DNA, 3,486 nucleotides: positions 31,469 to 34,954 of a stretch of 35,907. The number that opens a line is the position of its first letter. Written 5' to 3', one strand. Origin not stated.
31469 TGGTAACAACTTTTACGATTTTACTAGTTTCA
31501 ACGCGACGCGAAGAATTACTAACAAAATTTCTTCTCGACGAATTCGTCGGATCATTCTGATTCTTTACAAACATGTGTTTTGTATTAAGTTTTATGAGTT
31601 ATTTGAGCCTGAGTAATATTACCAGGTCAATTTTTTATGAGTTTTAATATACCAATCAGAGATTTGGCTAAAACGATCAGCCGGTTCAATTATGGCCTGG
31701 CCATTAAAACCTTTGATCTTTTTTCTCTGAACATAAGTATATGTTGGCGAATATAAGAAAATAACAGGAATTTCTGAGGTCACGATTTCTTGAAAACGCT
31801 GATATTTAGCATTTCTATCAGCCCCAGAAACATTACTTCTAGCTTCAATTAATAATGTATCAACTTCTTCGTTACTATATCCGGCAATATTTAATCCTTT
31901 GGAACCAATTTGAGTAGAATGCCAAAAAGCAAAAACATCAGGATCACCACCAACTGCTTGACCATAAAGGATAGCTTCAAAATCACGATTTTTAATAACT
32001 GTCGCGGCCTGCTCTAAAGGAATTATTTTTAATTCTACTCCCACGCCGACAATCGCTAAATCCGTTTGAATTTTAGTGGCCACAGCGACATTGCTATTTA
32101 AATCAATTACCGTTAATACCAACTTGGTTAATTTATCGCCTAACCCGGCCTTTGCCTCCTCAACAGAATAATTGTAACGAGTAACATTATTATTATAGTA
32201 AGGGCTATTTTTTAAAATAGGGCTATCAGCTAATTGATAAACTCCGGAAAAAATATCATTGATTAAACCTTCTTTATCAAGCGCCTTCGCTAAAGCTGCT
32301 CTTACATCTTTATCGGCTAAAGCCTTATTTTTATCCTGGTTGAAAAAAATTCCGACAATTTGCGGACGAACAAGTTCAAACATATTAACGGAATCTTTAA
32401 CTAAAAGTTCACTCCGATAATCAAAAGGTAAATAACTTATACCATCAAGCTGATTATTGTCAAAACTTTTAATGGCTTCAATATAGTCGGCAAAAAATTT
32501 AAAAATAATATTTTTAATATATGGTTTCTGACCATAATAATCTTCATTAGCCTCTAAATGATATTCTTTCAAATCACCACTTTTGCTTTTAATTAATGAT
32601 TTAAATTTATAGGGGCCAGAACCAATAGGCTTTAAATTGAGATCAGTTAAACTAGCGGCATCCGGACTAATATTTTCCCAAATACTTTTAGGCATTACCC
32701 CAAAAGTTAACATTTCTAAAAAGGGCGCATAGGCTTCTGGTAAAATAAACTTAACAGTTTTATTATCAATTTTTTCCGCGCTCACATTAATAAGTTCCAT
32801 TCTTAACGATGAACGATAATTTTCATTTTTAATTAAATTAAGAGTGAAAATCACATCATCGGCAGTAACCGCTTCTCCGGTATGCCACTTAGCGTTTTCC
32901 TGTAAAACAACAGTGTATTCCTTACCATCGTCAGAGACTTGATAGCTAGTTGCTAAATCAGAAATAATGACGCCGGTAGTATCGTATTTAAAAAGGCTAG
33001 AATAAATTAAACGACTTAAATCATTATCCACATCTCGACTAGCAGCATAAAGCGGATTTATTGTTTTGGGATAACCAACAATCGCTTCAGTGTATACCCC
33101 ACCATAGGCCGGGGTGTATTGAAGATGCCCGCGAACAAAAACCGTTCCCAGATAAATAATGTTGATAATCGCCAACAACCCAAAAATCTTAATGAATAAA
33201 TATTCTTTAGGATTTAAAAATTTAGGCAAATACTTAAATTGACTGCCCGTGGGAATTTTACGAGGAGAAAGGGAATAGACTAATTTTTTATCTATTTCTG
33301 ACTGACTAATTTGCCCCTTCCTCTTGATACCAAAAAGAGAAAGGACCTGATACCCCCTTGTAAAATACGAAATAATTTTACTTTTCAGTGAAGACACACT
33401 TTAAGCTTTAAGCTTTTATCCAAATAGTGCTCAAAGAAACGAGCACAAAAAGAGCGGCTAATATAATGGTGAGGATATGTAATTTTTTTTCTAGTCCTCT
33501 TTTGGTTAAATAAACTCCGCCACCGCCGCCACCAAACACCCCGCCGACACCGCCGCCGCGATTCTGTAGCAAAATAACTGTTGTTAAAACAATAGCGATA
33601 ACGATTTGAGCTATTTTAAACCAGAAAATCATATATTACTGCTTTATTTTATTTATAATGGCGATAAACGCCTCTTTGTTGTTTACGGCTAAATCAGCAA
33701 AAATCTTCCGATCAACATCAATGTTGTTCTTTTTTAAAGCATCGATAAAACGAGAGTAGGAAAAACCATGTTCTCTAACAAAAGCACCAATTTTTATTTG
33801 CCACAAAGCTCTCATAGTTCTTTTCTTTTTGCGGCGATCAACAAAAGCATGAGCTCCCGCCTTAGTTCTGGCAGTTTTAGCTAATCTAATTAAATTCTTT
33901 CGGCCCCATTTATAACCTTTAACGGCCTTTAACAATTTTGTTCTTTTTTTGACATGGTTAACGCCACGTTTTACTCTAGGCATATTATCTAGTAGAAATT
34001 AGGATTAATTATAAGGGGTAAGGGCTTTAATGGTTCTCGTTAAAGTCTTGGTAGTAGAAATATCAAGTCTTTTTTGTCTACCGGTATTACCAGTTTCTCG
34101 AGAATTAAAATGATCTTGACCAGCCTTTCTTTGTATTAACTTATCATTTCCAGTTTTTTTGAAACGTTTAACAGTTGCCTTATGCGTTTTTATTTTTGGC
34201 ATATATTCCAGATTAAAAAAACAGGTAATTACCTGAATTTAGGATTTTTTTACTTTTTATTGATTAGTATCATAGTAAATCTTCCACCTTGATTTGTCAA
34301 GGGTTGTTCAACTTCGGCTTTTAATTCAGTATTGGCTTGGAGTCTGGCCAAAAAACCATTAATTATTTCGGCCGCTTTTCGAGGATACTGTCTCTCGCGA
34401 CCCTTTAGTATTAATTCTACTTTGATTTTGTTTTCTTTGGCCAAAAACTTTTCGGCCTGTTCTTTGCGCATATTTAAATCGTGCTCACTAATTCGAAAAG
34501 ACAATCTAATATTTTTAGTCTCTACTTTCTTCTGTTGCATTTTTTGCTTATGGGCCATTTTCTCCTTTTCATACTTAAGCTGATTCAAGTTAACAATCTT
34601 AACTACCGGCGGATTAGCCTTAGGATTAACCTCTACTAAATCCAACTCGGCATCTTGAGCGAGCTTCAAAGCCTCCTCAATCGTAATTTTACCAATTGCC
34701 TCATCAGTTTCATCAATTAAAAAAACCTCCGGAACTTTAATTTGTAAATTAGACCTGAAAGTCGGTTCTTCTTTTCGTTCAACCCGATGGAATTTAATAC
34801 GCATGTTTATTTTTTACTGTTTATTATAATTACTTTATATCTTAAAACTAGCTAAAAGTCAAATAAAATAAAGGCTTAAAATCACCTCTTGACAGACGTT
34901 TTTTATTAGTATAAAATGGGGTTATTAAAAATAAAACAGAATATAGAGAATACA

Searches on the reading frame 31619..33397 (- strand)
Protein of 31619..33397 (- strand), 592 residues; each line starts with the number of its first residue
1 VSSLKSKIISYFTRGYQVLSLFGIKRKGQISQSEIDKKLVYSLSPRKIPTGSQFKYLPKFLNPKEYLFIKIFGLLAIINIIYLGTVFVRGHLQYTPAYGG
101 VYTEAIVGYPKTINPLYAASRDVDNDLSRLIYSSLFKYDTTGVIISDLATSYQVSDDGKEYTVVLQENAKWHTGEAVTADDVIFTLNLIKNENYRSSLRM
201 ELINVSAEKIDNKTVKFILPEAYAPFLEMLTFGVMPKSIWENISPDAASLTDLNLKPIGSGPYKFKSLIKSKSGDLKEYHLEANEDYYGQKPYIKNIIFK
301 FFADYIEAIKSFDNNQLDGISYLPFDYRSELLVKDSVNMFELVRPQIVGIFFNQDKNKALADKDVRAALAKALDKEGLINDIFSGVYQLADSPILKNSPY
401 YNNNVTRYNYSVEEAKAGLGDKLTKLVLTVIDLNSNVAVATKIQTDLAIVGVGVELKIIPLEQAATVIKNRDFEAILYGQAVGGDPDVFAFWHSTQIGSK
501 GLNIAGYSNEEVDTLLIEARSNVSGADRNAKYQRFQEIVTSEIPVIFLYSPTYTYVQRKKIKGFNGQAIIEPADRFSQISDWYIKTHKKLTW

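Call 8: search_protein_families(library=pfam, proteins=[window:31619-33397:-], max_evalue=0.001)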
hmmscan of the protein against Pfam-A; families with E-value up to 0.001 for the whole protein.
window:31619-33397:- (592 aa): 1 family
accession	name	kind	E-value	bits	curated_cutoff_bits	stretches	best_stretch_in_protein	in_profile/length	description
PF00496.27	SBP_bac_5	-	1e-63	216.2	32.4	1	145-491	3-357/368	Bacterial extracellular solute-binding proteins, family 5 Middle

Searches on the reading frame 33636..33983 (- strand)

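Call 8: search_protein_families(library=pfam, proteins=[window:33636-33983:-], max_evalue=0.001)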
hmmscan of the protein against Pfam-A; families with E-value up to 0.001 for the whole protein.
window:33636-33983:- (115 aa): 1 family
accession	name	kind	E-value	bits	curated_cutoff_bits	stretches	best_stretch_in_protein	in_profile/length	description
PF00453.23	Ribosomal_L20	-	1.8e-33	115.3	30.8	1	3-108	1-106/107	Ribosomal protein L20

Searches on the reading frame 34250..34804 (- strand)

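Call 8: search_protein_families(library=pfam, proteins=[window:34250-34804:-], max_evalue=0.001)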
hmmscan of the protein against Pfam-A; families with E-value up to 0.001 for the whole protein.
window:34250-34804:- (184 aa): 3 families
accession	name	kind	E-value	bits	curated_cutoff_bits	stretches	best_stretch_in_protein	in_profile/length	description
PF05198.21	IF3_N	-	5.1e-22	78.3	26.9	1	19-86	2-69/70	Translation initiation factor IF-3, N-terminal domain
PF00707.27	IF3_C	-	1.4e-18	67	34.8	1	94-182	1-85/86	Translation initiation factor IF-3, C-terminal domain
PF14877.11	mIF3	-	0.00089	19.4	33.8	1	73-138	104-168/177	Mitochondrial translation initiation factor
